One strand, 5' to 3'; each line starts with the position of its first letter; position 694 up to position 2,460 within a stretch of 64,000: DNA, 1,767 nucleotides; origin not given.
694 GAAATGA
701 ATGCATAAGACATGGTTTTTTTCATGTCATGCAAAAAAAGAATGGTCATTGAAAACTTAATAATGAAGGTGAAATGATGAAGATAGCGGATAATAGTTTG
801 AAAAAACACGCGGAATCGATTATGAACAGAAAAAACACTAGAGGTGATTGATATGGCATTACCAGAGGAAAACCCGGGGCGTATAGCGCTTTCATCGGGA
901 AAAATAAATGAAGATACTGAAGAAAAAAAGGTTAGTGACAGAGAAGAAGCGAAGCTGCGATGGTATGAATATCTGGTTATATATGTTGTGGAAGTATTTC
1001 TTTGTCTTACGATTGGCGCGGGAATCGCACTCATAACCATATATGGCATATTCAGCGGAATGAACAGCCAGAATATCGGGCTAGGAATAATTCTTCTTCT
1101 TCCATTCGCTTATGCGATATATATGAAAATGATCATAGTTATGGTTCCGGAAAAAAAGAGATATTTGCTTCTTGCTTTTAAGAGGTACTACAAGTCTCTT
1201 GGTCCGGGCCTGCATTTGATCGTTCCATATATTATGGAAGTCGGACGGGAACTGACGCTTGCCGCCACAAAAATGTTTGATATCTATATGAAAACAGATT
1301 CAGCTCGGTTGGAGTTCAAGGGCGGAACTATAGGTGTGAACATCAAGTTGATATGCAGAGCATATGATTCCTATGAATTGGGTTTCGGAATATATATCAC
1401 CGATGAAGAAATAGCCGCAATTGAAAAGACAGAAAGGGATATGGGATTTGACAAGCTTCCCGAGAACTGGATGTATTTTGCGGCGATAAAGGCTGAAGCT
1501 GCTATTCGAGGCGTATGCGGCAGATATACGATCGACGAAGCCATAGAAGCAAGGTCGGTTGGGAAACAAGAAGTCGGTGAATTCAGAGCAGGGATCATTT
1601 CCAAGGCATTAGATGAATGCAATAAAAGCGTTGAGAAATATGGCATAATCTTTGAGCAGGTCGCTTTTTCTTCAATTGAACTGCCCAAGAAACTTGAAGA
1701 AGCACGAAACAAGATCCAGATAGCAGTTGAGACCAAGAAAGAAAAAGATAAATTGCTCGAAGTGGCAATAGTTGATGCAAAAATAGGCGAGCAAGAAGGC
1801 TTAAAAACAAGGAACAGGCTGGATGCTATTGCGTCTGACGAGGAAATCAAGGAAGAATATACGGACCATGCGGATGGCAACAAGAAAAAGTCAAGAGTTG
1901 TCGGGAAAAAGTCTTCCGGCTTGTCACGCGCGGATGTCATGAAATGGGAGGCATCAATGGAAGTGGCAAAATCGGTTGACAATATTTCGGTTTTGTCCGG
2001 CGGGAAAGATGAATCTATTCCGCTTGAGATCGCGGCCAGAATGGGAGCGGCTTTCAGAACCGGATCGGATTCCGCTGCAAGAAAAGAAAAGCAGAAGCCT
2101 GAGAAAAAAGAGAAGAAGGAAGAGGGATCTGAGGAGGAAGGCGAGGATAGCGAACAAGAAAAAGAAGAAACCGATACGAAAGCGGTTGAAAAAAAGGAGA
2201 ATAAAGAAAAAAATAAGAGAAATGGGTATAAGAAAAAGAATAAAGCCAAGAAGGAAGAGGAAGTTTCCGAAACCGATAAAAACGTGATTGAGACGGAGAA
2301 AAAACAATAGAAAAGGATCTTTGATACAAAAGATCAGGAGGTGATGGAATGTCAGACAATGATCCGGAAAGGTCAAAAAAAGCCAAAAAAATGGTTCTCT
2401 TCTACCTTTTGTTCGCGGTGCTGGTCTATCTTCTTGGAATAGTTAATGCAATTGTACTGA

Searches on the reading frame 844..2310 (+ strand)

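Call 22: search_protein_families(library=pfam, proteins=[window:844-2310:+], max_evalue=0.0001)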
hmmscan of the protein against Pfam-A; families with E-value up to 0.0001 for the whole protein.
window:844-2310:+ (488 aa): 1 family
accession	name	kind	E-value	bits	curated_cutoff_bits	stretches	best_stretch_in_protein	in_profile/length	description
PF01145.31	Band_7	-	3.1e-10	40.8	23.6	1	216-299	94-166/176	SPFH domain / Band 7 family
